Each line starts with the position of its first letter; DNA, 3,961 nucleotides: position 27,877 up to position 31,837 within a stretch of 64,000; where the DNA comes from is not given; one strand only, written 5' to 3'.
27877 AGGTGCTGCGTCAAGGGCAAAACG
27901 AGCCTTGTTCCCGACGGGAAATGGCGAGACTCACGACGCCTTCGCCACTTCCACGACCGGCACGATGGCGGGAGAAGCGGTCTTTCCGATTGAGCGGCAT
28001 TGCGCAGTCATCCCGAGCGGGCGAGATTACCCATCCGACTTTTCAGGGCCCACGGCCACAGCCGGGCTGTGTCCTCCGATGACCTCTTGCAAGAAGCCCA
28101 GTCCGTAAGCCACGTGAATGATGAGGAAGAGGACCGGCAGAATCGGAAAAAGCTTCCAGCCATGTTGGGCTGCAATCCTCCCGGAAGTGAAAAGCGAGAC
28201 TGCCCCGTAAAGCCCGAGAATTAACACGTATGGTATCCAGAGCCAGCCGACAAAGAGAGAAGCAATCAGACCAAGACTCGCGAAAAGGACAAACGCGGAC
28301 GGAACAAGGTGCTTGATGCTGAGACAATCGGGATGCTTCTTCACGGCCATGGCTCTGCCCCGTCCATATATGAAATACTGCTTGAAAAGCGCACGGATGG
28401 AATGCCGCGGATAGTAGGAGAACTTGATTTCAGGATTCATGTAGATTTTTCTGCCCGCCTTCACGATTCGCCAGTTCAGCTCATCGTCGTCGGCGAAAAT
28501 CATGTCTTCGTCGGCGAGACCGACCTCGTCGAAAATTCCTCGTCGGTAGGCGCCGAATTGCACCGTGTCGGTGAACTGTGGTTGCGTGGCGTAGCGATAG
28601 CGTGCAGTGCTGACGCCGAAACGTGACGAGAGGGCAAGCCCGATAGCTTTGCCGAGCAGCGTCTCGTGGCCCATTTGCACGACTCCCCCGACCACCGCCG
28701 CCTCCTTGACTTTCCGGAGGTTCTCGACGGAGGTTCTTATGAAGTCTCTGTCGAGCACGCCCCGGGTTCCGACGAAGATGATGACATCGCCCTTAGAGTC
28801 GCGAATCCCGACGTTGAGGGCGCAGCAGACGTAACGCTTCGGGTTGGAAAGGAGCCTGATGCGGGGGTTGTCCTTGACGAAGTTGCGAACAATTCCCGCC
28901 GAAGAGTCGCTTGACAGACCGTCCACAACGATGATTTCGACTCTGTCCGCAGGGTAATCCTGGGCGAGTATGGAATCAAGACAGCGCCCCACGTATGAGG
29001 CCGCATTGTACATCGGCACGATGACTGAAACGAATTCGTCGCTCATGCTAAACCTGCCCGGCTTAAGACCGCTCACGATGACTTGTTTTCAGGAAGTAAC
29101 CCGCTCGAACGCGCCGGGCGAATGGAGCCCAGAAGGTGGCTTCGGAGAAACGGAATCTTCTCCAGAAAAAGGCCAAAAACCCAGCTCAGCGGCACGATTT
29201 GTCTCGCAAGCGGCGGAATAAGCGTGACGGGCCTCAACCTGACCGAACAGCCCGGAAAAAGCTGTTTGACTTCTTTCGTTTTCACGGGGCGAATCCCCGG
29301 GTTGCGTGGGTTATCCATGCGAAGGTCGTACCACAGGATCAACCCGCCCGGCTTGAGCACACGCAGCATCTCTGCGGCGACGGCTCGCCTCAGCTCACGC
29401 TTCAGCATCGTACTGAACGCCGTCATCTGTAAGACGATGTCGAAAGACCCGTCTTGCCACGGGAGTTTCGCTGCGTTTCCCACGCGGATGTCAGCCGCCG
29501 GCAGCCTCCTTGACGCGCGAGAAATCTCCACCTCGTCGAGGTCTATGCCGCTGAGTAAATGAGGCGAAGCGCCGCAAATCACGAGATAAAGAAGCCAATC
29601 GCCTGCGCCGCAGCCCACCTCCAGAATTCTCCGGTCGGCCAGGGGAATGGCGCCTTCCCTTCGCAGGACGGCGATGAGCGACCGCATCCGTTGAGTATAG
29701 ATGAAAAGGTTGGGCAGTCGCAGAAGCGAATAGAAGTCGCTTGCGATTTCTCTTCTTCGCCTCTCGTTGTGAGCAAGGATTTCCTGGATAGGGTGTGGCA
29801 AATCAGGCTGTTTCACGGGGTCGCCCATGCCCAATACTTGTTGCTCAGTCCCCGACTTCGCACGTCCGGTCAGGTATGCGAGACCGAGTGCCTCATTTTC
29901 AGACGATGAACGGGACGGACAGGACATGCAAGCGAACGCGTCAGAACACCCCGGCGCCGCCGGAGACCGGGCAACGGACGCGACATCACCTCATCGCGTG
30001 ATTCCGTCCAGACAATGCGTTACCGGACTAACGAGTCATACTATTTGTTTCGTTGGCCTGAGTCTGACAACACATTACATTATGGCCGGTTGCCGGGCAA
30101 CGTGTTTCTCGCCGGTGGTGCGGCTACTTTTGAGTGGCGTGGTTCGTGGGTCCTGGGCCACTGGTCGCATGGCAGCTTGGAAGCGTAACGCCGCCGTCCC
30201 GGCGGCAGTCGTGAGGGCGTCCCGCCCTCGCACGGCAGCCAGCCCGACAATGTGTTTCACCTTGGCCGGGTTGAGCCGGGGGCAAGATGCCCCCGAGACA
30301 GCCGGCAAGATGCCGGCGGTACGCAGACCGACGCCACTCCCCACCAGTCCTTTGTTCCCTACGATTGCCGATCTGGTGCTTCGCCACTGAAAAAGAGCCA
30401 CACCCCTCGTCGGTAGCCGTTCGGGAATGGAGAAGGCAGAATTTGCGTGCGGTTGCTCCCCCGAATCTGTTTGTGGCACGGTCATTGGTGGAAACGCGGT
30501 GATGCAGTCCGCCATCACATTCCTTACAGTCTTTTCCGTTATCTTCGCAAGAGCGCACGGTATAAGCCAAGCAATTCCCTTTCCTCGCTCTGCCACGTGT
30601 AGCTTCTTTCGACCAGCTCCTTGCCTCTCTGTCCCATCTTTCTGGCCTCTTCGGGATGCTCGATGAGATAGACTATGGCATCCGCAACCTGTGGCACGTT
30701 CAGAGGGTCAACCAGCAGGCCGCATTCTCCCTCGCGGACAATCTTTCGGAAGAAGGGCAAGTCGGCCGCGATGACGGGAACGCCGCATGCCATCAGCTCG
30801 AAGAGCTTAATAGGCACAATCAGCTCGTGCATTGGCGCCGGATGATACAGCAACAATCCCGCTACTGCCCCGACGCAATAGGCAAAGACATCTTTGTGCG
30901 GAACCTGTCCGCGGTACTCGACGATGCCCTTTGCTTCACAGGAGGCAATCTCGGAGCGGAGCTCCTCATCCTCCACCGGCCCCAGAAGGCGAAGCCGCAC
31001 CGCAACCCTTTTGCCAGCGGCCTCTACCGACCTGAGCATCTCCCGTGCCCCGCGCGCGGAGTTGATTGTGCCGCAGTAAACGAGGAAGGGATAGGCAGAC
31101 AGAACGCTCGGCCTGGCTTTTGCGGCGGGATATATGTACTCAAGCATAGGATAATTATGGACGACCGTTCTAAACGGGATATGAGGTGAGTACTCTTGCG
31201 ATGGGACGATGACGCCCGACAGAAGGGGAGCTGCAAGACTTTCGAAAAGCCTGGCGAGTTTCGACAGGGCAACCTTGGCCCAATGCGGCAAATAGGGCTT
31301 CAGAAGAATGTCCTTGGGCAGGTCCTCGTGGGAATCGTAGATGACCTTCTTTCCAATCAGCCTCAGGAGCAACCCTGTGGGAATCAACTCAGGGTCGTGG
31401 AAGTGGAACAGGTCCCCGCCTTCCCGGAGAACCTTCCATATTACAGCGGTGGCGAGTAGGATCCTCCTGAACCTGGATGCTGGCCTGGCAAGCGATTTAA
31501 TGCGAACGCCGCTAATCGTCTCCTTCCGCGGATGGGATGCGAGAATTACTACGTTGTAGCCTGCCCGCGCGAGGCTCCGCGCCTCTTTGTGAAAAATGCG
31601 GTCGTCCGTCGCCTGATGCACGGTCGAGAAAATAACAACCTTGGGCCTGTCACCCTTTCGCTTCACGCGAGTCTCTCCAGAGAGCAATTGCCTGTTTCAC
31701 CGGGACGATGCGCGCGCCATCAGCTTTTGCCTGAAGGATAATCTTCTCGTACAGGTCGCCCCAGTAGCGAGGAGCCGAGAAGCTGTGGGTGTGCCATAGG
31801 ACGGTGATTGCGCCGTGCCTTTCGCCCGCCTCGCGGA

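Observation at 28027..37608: Glycan biosynthesis and decoration cluster with a CapK-like adenylating enzyme, a FemAB-like transferase, a deacetylase and two methyltransferases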

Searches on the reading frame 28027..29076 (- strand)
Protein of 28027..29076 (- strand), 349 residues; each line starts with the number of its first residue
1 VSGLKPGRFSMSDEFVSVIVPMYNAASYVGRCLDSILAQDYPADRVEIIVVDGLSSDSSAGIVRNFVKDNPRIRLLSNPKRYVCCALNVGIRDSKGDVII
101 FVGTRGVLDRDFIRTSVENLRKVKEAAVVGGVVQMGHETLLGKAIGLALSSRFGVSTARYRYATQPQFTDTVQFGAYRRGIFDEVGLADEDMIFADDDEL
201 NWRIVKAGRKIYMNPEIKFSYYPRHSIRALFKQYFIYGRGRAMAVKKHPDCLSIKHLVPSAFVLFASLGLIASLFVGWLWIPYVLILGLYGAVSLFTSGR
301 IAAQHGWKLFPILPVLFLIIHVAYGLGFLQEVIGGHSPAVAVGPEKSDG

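Call 4: search_protein_families(library=pfam, proteins=[window:28027-29076:-], max_evalue=0.01)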
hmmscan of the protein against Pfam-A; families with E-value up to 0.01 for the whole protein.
window:28027-29076:- (349 aa): 3 families
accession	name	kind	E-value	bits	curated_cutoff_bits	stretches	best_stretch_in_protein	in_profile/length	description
PF00535.33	Glycos_transf_2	-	2.4e-23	83.4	23.3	1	17-185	1-167/168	Glycosyl transferase family 2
PF13641.12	Glyco_tranf_2_3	-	1e-15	58.9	27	1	16-233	3-223/230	Glycosyltransferase like family 2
PF10111.15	Glyco_tranf_2_2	-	2.9e-06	27.4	27.3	1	17-219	1-215/276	Glycosyltransferase like family 2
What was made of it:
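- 28027..29076 (-): GT2 glycosyltransferase with C-terminal membrane segments. Pfam Glycos_transf_2 2.4e-23 (call 4).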

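Call 5: search_protein_families(library=ncbifam, proteins=[window:28027-29076:-], max_evalue=0.01)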
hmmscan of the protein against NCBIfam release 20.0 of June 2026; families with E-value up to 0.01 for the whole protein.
window:28027-29076:- (349 aa): 22 families
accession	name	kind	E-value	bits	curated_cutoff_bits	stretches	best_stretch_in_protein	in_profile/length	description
TIGR03965.1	mycofact_glyco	equivalog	4.5e-25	88.4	280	1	14-274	74-331/467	mycofactocin biosynthesis glycosyltransferase MftF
TIGR03937.1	PgaC_IcaA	equivalog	3.2e-22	79.1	422.3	1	14-300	45-322/407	poly-beta-1,6-N-acetyl-D-glucosamine synthase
TIGR03111.1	glyc2_xrt_Gpos1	hypoth_equivalog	7.6e-19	67.8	363.95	1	16-242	51-287/439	TIGR03111 family XrtG-associated glycosyltransferase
NF041875.1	EPS_EpsD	equivalog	3.1e-17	63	370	1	16-252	1-238/325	exopolysaccharide biosynthesis glycosyltransferase EpsD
NF007482.0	PRK10073.1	equivalog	3.8e-15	55.7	423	1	14-110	6-100/334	glycosyltransferase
TIGR04283.1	glyco_like_mftF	equivalog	4.5e-12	46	182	1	16-239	1-203/221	TIGR04283 family arsenosugar biosynthesis glycosyltransferase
NF038299.1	EPS_HpsN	equivalog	6.5e-12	45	425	1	15-133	2-119/317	hormogonium polysaccharide biosynthesis glycosyltransferase HpsN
NF038302.1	EPS_HpsE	equivalog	2.3e-10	40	300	1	16-143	3-134/307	hormogonium polysaccharide biosynthesis glycosyltransferase HpsE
NF047683.1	TeichurnBiosyTuaG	equivalog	4e-10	39.8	400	1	13-128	5-119/252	teichuronic acid biosynthesis protein TuaG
TIGR04242.1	nodulat_NodC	equivalog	4.2e-10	39.1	550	1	16-135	50-171/395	chitooligosaccharide synthase NodC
NF050050.1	ProtGlycPglI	equivalog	2.5e-09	36.9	500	1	15-117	3-105/306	GalNAc(5)-diNAcBac-PP-undecaprenol beta-1,3-glucosyltransferase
NF045692.1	OglycostaseCruG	equivalog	4.7e-09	35.7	600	1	16-103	43-133/386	2'-O-glycosyltransferase CruG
NF053739.1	GlytfEpsEBac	equivalog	2.9e-08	33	450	1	16-131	3-118/265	glycosyltransferase EpsE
TIGR03469.1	HpnB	hypoth_equivalog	1.3e-07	31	379.25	1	16-70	46-99/386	hopene-associated glycosyltransferase HpnB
NF041394.1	GtaseAglG_Halo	equivalog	2.5e-07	30.3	440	1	16-134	3-120/304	glucosyl-dolichyl phosphate glucuronosyltransferase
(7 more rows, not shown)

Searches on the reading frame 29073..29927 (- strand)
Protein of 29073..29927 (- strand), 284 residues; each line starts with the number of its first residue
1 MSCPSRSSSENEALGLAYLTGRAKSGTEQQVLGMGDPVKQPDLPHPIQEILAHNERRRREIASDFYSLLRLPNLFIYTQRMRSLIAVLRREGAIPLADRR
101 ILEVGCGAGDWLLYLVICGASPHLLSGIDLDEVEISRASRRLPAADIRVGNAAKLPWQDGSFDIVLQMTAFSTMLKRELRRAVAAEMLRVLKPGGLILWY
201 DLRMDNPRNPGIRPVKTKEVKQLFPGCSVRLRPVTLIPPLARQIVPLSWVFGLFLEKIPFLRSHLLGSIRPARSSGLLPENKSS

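Call 4: search_protein_families(library=pfam, proteins=[window:29073-29927:-], max_evalue=0.01)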
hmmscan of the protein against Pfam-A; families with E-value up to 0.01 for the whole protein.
window:29073-29927:- (284 aa): 6 families
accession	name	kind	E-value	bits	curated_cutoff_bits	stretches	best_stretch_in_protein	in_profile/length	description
PF13649.12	Methyltransf_25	-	5.6e-17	62.7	27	1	101-195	1-97/97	Methyltransferase domain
PF08241.18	Methyltransf_11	-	8.2e-16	58.9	21.2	1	102-198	1-94/95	Methyltransferase domain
PF13847.12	Methyltransf_31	-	8.2e-10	39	27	1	99-203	5-113/145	Methyltransferase domain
PF08242.18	Methyltransf_12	-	4.8e-08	34.1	30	1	102-197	1-98/98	Methyltransferase domain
PF01209.24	Ubie_methyltran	-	5.3e-07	29.7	20.1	1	97-198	47-150/233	ubiE/COQ5 methyltransferase family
PF13489.12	Methyltransf_23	-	8.9e-07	29.2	27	1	80-198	5-115/164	Methyltransferase domain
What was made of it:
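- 29073..29927 (-): Class I SAM methyltransferase (MT1); the real start is probably Met34 at 29828. Pfam Methyltransf_25 5.6e-17 (call 4).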

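Call 5: search_protein_families(library=ncbifam, proteins=[window:29073-29927:-], max_evalue=0.01)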
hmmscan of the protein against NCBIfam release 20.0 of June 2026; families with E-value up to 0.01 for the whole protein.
window:29073-29927:- (284 aa): 29 families (the best 25 are shown)
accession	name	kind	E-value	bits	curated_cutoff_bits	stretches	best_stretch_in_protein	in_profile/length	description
NF045667.1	MTase_DVU1556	equivalog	8.1e-15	54.8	155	1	97-209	22-129/213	DVU_1556 family methyltransferase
NF045823.1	PthPhpthDimycoMt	equivalog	9.9e-15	54.4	300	1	94-205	63-172/256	phthiotriol/phenolphthiotriol dimycocerosates methyltransferase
NF045825.1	FAmtase_mtf2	equivalog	7.3e-14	51.6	400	1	94-205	55-164/248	fatty-acid O-methyltransferase Mtf2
NF043040.1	corrin_prot_MT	hypoth_equivalog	6.7e-10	38.8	180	1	97-201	41-149/216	corrinoid protein-associated methyltransferase CpaM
NF041537.1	ArsM_AhpD_UU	exception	1.4e-09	37.3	510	1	99-201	78-182/345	arsenite methyltransferase/AhpD domain selenoprotein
NF040539.1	AST_met_ArsM_2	exception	8.6e-09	35.6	240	1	98-207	57-171/262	putative arsinothricin biosynthesis methyltransferase ArsM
NF047649.1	MTase_UXPK_star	exception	2.1e-08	33.6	460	1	100-202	80-184/283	methyltransferase/UXPK-star double selenoprotein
NF008300.0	PRK11088.1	equivalog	2.7e-08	33.6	303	1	79-188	68-176/272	23S rRNA (guanine(745)-N(1))-methyltransferase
TIGR02752.1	MenG_heptapren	equivalog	3.9e-08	33.1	419.85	1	99-200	47-150/231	demethylmenaquinone methyltransferase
NF001243.0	PRK00216.1-4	equivalog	9.6e-08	31.6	235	1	99-200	49-152/237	demethylmenaquinone methyltransferase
NF041536.1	ArsM_DUF2284_UU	exception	1.9e-07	29.8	575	1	99-201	78-182/459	arsenite methyltransferase/DUF2284 domain selenoprotein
TIGR01934.1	MenG_MenH_UbiE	subfamily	3.5e-07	29.7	158.35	1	97-202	39-144/223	ubiquinone/menaquinone biosynthesis methyltransferase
NF038099.1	AsSugarArsM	exception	1.2e-06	28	400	1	146-201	119-173/321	arsenosugar biosynthesis arsenite methyltransferase ArsM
NF001244.0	PRK00216.1-5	equivalog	1.2e-05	24.8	216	1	98-204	49-158/236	bifunctional demethylmenaquinone methyltransferase/2-methoxy-6-polyprenyl-1,4-benzoquinol methylase UbiE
TIGR02072.1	BioC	equivalog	1.5e-05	24.9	184.95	1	82-199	21-132/244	malonyl-ACP O-methyltransferase BioC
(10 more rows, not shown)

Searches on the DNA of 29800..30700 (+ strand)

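Call 28: search_rna_families(source=window, start=29800, end=30700, threshold=evalue, max_evalue=1)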
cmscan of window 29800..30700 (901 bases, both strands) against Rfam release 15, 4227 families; matches with E-value up to 1: 0.
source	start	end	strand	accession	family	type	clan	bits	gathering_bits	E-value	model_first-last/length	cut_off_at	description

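Call 85: search_dna_similar(query=window:30117-30405:+, collection=plasmids, mode=distant, max_evalue=0.001, max_rows=10)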
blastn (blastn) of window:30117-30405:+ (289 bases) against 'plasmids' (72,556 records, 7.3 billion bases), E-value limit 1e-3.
No match.

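Call 86: search_dna_similar(query=window:30117-30405:+, collection=phages, mode=distant, max_evalue=0.001, max_rows=10)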
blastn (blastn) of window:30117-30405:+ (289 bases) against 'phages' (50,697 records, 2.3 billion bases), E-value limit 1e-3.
No match.

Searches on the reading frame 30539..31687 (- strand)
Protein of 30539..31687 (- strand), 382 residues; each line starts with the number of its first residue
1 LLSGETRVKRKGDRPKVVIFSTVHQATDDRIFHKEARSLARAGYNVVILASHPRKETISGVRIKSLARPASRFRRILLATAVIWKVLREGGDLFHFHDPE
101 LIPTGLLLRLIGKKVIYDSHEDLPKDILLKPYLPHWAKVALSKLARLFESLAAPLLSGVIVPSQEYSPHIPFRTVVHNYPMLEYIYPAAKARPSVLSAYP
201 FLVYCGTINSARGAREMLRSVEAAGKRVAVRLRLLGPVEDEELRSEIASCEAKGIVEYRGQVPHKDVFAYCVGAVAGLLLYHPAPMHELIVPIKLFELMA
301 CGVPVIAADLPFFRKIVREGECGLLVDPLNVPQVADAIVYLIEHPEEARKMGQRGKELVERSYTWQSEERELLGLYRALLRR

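Call 4: search_protein_families(library=pfam, proteins=[window:30539-31687:-], max_evalue=0.01)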
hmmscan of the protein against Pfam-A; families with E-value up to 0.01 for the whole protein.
window:30539-31687:- (382 aa): 5 families
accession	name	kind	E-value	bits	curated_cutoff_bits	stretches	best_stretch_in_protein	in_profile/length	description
PF00534.26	Glycos_transf_1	-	3.1e-17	63.1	26.4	1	199-357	15-171/172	Glycosyl transferases group 1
PF13692.12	Glyco_trans_1_4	-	2e-16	61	27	1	201-343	3-141/142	Glycosyl transferases group 1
PF13524.12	Glyco_trans_1_2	-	2.4e-16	60.4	25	1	221-372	6-142/144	Glycosyl transferase-like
PF13439.12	Glyco_transf_4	-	4.6e-09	37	28.5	1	36-165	12-143/170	Glycosyltransferase Family 4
PF13579.12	Glyco_trans_4_4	-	3.5e-08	34.4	29.7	1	33-165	8-137/158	Glycosyl transferase 4-like domain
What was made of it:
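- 30539..31687 (-): GT4 glycosyltransferase (GT4a); the real start is probably 31666 (375 aa). Pfam Glycos_transf_1 3.1e-17, plus Glyco_transf_4 (call 4).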

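Call 5: search_protein_families(library=ncbifam, proteins=[window:30539-31687:-], max_evalue=0.01)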
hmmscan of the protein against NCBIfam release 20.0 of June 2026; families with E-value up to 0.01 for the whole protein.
window:30539-31687:- (382 aa): 19 families
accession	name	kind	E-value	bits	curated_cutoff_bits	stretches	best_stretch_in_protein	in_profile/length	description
TIGR04063.1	stp3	hypoth_equivalog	9.4e-18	64.3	442.05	1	204-380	218-396/397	TIGR04063 family PEP-CTERM/XrtA system glycosyltransferase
NF041876.1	EPS_EpsE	equivalog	2.7e-16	59.8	400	1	201-366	216-383/389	exopolysaccharide biosynthesis GT4 family glycosyltransferase EpsE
NF038229.1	Glyco4_Geo_Pelo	equivalog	2.7e-13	49.6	400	1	213-380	175-337/338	GPMC system family 4 glycosyltransferase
TIGR02149.1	glgA_Coryne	subfamily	7.5e-13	48.4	302.4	1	194-379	199-390/391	glycogen synthase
NF053787.1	GlcN_PG_synth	equivalog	1.1e-11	44.2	480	1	296-380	279-360/361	N-acetylglucosaminyl phosphatidylglycerol synthase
TIGR03088.1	stp2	hypoth_equivalog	3.8e-11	42.6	409.05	1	291-380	285-374/374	TIGR03088 family PEP-CTERM/XrtA system glycosyltransferase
TIGR03449.1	mycothiol_MshA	equivalog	1.8e-10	40.3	462.5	1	297-380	322-404/406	D-inositol-3-phosphate glycosyltransferase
TIGR04047.1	MSMEG_0565_glyc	hypoth_equivalog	6.4e-10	38.6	259.85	1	295-377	293-372/373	MSMEG_0565 family glycosyltransferase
TIGR02472.1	sucr_P_syn_N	equivalog_domain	1.2e-09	37.5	576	1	293-370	355-432/439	sucrose-phosphate synthase, putative, glycosyltransferase domain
NF047676.1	TeichurnBiosyTuaH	equivalog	2e-08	33.5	550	1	224-320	236-331/384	teichuronic acid biosynthesis protein TuaH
TIGR03999.1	thiol_BshA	equivalog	5.4e-08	32.2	273.7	1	295-379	289-373/375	N-acetyl-alpha-D-glucosaminyl L-malate synthase BshA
NF038298.1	EPS_HpsO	equivalog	2.1e-07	30.1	575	1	295-379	305-387/388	hormogonium polysaccharide biosynthesis glycosyltransferase HpsO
TIGR02470.1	sucr_synth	equivalog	4e-07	28.5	810.4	1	295-375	660-744/784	sucrose synthase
NF038295.1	EPS_HpsP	equivalog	1.5e-06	27.5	550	1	294-379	303-387/388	hormogonium polysaccharide biosynthesis glycosyltransferase HpsP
TIGR04005.1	wcaL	equivalog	1.4e-05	24.1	537.6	1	216-378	242-405/406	colanic acid biosynthesis glycosyltransferase WcaL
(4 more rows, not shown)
